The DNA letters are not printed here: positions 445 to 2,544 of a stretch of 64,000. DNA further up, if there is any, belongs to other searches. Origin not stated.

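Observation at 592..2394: Nuclease-helicase fusion (PD-(D/E)xK plus UvrD-type SF1) as a candidate single-gene defence module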

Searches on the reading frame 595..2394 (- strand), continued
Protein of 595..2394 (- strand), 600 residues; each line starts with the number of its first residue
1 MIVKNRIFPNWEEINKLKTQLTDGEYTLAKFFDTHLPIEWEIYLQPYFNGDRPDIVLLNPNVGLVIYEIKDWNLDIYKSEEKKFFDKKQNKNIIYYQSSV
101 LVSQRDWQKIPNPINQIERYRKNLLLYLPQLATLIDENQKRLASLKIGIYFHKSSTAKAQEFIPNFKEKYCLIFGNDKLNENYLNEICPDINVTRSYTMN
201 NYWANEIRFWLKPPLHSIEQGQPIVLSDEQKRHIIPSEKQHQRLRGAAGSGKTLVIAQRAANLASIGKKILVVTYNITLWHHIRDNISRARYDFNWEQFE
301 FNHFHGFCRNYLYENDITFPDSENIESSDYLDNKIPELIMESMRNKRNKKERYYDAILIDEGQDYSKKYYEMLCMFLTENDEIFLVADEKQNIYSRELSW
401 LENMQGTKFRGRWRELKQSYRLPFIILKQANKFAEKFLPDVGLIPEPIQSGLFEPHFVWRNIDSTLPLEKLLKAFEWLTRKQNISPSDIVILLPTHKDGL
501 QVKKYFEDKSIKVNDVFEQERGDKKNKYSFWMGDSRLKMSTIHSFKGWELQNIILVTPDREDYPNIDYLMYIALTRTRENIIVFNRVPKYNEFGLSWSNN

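Call 60: search_protein_families(library=padloc, alignment_id=A4, max_evalue=1e-10)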
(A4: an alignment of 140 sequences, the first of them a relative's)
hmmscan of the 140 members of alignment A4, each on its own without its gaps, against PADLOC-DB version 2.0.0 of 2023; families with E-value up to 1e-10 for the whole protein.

A. member 1, L054:1506-1922:- (139 aa): 0 families

B. families by the number of members that match (of 140 scanned): 138 families (the first 25 are shown)
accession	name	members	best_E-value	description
PDLC00919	Cas10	2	1.2e-76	Cas10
PDLC01529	Cas10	2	1.5e-74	CAS-III; effector_LS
PDLC03047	REase_I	2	3.4e-50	Type I restriction enzyme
PDLC03928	PsyrT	1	5.8e-258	-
PDLC02657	DndA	1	1.6e-169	DndA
PDLC02759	SspA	1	1.6e-168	SspA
PDLC01293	Cas10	1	6.8e-150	CAS-III; effector_LS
PDLC00633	ZorD1|ZorD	1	1.2e-130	"SWI2/SNF2 helicase, Mrr-like nuclease"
PDLC00916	Cas10a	1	7.6e-124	"CRISPR-associated protein Cas10/Csm1, subtype III-A/MTUBE"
PDLC02842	DpdE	1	4.7e-122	DpdE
PDLC01444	Cas10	1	1.7e-116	CAS-III; effector_LS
PDLC00632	ZorD1|ZorD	1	4e-115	"SWI2/SNF2 helicase, Mrr-like nuclease"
PDLC01802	CARF1--CARF_HEPN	1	5.5e-115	-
PDLC02057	Cas10d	1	1.9e-110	-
PDLC00634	ZorD1|ZorD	1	6.9e-109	"SWI2/SNF2 helicase, Mrr-like nuclease"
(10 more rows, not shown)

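Call 62: get_annotated_region(hit=H1, flank=7000)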
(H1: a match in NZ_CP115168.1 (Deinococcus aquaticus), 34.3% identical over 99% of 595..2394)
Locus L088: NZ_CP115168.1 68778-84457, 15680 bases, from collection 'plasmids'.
description: Deinococcus aquaticus strain PB-314 plasmid pDATS03, complete sequence
organism: Deinococcus aquaticus (NCBI taxid 328692)
taxonomy: Bacteria; Deinococcota; Deinococci; Deinococcales; Deinococcaceae; Deinococcus; Deinococcus aquaticus
host: -; source: Freshwater stream system, activated sludge; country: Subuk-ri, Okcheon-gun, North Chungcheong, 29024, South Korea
typing (MOB-suite, as given by PLSDB): non-mobilizable
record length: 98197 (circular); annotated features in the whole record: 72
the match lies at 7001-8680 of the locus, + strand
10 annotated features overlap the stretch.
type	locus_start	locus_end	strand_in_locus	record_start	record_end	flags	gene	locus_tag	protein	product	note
CDS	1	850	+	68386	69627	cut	-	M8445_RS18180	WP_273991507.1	hypothetical protein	-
CDS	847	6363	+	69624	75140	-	-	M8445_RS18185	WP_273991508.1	DEAD/DEAH box helicase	-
CDS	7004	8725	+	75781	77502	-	-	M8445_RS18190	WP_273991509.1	NERD domain-containing protein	-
CDS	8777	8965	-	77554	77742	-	-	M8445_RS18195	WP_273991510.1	hypothetical protein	-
CDS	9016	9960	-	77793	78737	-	-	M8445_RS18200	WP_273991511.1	hypothetical protein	-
CDS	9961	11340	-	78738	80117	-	csm5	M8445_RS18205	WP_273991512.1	type III-A CRISPR-associated RAMP protein Csm5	GO:0043571 - maintenance of CRISPR repeat elements [Evidence IEA]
CDS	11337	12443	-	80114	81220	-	-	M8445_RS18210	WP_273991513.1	hypothetical protein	-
CDS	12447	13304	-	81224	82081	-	csm3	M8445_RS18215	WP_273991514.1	type III-A CRISPR-associated RAMP protein Csm3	GO:0043571 - maintenance of CRISPR repeat elements [Evidence IEA]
CDS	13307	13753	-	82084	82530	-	csm2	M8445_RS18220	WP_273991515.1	type III-A CRISPR-associated protein Csm2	GO:0043571 - maintenance of CRISPR repeat elements [Evidence IEA]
CDS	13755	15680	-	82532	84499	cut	-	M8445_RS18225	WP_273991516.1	hypothetical protein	-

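Call 63: get_annotated_region(hit=H7, flank=7000)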
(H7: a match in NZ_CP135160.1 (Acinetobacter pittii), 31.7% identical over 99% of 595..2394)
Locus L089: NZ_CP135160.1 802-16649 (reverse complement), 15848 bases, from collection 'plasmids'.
description: Acinetobacter pittii strain AR3651 plasmid pAR3651_1, complete sequence
organism: Acinetobacter pittii (NCBI taxid 48296)
taxonomy: Bacteria; Pseudomonadota; Gammaproteobacteria; Moraxellales; Moraxellaceae; Acinetobacter; Acinetobacter pittii
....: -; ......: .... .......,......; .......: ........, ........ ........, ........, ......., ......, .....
typing (MOB-suite, as given by PLSDB): mobilizable; replicon rep_cluster_639; relaxase MOBP
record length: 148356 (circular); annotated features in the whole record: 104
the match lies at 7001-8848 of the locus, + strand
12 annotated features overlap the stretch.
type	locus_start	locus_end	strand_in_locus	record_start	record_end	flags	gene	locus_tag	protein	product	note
CDS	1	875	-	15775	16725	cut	-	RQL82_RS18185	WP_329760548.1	helix-turn-helix domain-containing protein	GO:0006355 - regulation of DNA-templated transcription [Evidence IEA]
CDS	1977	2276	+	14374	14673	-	-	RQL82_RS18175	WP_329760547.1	hypothetical protein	-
CDS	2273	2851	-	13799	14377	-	-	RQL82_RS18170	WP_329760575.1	ATP-binding protein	-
CDS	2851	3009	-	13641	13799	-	-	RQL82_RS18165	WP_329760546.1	hypothetical protein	-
CDS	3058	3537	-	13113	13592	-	-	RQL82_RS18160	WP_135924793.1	hypothetical protein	-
CDS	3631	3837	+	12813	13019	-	-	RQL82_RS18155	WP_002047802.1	helix-turn-helix transcriptional regulator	-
CDS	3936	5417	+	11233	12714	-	-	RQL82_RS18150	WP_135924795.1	class I SAM-dependent DNA methyltransferase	-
CDS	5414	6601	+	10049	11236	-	-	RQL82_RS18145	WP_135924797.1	restriction endonuclease subunit S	GO:0006304 - DNA modification [Evidence IEA]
CDS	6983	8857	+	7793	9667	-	-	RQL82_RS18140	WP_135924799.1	NERD domain-containing protein/DEAD/DEAH box helicase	-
CDS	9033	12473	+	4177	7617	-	-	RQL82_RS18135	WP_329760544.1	DEAD/DEAH box helicase family protein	-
CDS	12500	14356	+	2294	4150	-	-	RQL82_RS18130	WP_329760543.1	AAA family ATPase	-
CDS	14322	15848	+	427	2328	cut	-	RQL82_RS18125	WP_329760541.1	ATP-dependent helicase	-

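Call 64: get_annotated_region(hit=H5, flank=7000)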
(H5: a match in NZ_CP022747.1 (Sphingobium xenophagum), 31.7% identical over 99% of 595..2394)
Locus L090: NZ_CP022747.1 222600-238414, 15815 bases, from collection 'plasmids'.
description: Sphingobium xenophagum strain C1 plasmid p1, complete sequence
organism: Sphingobium xenophagum (NCBI taxid 121428)
taxonomy: Bacteria; Pseudomonadota; Alphaproteobacteria; Sphingomonadales; Sphingomonadaceae; Sphingobium; Sphingobium xenophagum
host: -; source: cell culture,electronic waste-contaminated sediment; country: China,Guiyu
typing (MOB-suite, as given by PLSDB): conjugative; replicon rep_cluster_728; relaxase MOBF; mating-pair formation MPF_F
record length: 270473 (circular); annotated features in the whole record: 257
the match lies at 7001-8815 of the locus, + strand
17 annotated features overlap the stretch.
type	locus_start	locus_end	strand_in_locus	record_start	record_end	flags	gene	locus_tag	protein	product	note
CDS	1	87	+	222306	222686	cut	-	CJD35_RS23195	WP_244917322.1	hypothetical protein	-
CDS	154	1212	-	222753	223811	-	-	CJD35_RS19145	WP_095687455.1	hypothetical protein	-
CDS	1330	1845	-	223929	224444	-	-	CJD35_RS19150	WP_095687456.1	thermonuclease family protein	-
CDS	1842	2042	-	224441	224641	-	-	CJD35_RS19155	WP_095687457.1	hypothetical protein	-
CDS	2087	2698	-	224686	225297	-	-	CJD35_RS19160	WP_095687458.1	hypothetical protein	-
CDS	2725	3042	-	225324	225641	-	-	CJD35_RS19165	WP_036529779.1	hypothetical protein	-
CDS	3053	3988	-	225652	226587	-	-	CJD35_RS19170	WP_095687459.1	zincin-like metallopeptidase domain-containing protein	-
CDS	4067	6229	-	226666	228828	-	-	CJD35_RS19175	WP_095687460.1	ParB N-terminal domain-containing protein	-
CDS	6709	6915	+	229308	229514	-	-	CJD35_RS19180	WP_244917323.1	hypothetical protein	-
CDS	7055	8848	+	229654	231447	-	-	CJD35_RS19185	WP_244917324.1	NERD domain-containing protein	-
CDS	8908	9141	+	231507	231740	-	-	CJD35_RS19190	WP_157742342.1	hypothetical protein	-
CDS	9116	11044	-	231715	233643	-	-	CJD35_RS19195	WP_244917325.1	strawberry notch C-terminal domain-containing protein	-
CDS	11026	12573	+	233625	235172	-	-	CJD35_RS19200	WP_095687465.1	tyrosine-type recombinase/integrase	GO:0015074 - DNA integration [Evidence IEA]; GO:0006310 - DNA recombination [Evidence IEA]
CDS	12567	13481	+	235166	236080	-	-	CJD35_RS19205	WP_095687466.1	tyrosine-type recombinase/integrase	GO:0015074 - DNA integration [Evidence IEA]; GO:0006310 - DNA recombination [Evidence IEA]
CDS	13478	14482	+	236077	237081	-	-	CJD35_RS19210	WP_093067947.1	tyrosine-type recombinase/integrase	GO:0015074 - DNA integration [Evidence IEA]; GO:0006310 - DNA recombination [Evidence IEA]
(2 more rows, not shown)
